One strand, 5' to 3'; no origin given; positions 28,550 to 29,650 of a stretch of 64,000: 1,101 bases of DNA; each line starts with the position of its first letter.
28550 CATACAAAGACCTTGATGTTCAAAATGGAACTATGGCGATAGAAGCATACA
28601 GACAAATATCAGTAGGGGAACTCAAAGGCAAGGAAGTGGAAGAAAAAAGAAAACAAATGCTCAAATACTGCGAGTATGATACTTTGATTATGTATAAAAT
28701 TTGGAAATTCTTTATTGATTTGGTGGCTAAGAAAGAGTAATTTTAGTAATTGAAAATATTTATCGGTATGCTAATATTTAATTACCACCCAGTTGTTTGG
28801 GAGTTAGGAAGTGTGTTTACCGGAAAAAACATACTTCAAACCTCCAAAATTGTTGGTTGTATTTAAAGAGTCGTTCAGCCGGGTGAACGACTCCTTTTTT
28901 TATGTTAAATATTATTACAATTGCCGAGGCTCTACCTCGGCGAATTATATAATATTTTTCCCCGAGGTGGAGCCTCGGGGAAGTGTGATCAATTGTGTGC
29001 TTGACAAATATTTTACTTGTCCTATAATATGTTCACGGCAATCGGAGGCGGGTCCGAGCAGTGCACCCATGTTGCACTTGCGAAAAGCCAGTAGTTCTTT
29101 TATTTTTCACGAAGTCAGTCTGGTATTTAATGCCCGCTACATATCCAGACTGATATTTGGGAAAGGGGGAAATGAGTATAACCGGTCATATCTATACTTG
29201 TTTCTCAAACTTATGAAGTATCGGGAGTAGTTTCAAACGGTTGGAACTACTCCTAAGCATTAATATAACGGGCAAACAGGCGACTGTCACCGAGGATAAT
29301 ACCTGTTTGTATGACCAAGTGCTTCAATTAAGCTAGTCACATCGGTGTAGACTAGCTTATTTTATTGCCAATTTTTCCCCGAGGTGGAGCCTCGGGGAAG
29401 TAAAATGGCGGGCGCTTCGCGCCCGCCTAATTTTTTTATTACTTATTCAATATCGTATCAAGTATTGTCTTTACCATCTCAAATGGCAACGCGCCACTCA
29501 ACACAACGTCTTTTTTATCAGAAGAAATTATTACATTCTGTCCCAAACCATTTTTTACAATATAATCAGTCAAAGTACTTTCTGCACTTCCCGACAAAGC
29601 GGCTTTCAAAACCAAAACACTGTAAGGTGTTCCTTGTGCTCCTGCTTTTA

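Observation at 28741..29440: Gene-free 700-bp region with a consensus promoter driving a ~330-nt structured RNA of unknown identity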

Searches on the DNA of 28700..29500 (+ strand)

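Call 4: search_rna_families(source=window, start=28700, end=29500, threshold=evalue, max_evalue=10, show_alignments=4)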
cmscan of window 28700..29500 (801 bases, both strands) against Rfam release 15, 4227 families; matches with E-value up to 10: 23.
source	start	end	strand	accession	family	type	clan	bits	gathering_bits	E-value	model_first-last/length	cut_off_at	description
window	29372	29441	+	RF00236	ctRNA_pGA1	Gene; antisense;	-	33.8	45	8.2e-05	1-79/79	no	ctRNA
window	28827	28907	+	RF00242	ctRNA_pT181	Gene; antisense;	-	28.9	56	0.11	1-94/94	no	ctRNA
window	28913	28988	+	RF00697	mir-186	Gene; miRNA;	-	26.3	70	0.012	1-82/82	no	mir-186 microRNA precursor family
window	28919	28981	+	RF03640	mir-3747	Gene; miRNA;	-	23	63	0.052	1-67/67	no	mir-3747 microRNA precursor family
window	28921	28983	-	RF03640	mir-3747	Gene; miRNA;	-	22.8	63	0.059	1-67/67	no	mir-3747 microRNA precursor family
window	28915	28984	+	RF00678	mir-140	Gene; miRNA;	-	21.5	70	0.031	1-79/79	no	mir-140 microRNA precursor family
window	29376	29491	-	RF01773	rpsL_pseudo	Cis-reg; leader;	-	19.5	70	0.18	1-128/128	no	Pseudomonas rpsL leader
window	29327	29433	-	RF02420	Bp1_162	Gene; sRNA;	-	18.9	50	2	1-100/100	no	Burkholderia sRNA Bp1_Cand612_SIPHT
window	28955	29018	+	RF00236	ctRNA_pGA1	Gene; antisense;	-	18.8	45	0.45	1-79/79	no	ctRNA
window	28823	28900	+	RF01489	sbrA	Gene; sRNA;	-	18.1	45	0.66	1-71/71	no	Listeria sRNA sbrA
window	28924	28978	+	RF04076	mir-H11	Gene; miRNA;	-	17.4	70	4.3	8-65/72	no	mir-H11 microRNA precursor family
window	29396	29484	-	RF02029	sraA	Gene; sRNA;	-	17.3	56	8.6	1-95/95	no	sraA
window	28875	28977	+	RF01416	NrrF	Gene; antisense;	-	17.1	60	0.86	1-160/160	no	NrrF RNA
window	29394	29500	-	RF00558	L20_leader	Cis-reg; leader;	-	16.9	58.7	1.7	31-127/127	5'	Ribosomal protein L20 leader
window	28864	28935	-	RF02057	STnc40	Gene; sRNA;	-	16.8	45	5.8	1-70/70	no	Salmonella enterica sRNA STnc40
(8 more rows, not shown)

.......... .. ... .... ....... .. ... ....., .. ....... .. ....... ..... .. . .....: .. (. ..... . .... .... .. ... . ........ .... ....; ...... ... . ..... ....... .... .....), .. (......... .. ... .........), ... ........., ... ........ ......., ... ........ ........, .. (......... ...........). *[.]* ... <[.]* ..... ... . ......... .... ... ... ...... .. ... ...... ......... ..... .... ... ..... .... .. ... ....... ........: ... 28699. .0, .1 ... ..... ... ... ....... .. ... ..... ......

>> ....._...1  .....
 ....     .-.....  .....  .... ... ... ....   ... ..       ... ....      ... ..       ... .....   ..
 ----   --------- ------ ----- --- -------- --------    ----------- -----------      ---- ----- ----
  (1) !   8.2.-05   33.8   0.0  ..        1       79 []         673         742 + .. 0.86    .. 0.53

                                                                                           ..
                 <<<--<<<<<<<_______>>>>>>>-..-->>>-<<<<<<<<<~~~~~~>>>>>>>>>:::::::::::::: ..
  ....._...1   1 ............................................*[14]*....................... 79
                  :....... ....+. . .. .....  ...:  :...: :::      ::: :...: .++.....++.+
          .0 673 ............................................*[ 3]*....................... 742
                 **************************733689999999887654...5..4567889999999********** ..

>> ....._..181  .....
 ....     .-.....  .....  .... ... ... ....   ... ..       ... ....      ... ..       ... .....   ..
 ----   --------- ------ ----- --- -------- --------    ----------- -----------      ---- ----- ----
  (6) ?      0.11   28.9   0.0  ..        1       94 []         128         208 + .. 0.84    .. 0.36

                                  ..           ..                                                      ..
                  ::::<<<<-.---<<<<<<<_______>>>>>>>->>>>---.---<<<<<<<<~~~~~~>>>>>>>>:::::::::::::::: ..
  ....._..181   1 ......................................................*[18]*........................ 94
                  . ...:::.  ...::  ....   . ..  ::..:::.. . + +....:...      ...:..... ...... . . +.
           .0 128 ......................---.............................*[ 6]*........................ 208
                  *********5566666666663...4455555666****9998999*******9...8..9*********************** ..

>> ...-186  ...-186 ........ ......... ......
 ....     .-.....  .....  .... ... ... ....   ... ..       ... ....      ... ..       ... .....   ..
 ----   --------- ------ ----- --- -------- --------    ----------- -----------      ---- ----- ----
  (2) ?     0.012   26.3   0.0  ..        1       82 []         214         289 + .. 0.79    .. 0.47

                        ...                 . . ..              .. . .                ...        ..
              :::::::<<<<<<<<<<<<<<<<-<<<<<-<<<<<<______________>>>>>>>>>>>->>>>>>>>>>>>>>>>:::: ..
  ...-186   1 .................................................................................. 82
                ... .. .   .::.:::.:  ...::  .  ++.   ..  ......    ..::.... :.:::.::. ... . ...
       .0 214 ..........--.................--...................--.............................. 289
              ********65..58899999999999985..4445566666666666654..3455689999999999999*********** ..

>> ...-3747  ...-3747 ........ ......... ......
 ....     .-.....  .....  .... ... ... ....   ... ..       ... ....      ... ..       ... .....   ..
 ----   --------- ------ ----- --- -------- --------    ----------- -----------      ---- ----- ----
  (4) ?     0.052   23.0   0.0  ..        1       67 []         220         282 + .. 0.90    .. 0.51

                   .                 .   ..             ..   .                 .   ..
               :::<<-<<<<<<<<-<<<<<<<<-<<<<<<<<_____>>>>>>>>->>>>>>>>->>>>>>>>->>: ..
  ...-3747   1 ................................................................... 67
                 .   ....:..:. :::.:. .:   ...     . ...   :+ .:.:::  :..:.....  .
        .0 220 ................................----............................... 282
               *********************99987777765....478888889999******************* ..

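Call 48: search_dna_similar(query=window:28900-29440:+, collection=phages, mode=distant, max_evalue=0.01)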
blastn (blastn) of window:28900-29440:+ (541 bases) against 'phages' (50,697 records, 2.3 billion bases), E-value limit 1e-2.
No match.

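Call 49: search_dna_similar(query=window:28900-29440:+, collection=plasmids, mode=distant, max_evalue=0.01)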
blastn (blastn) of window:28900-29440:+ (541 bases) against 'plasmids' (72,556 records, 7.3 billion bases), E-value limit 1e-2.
No match.
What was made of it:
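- Tried and rejected: blastn against phages and plasmids found nothing (calls 48, 49).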
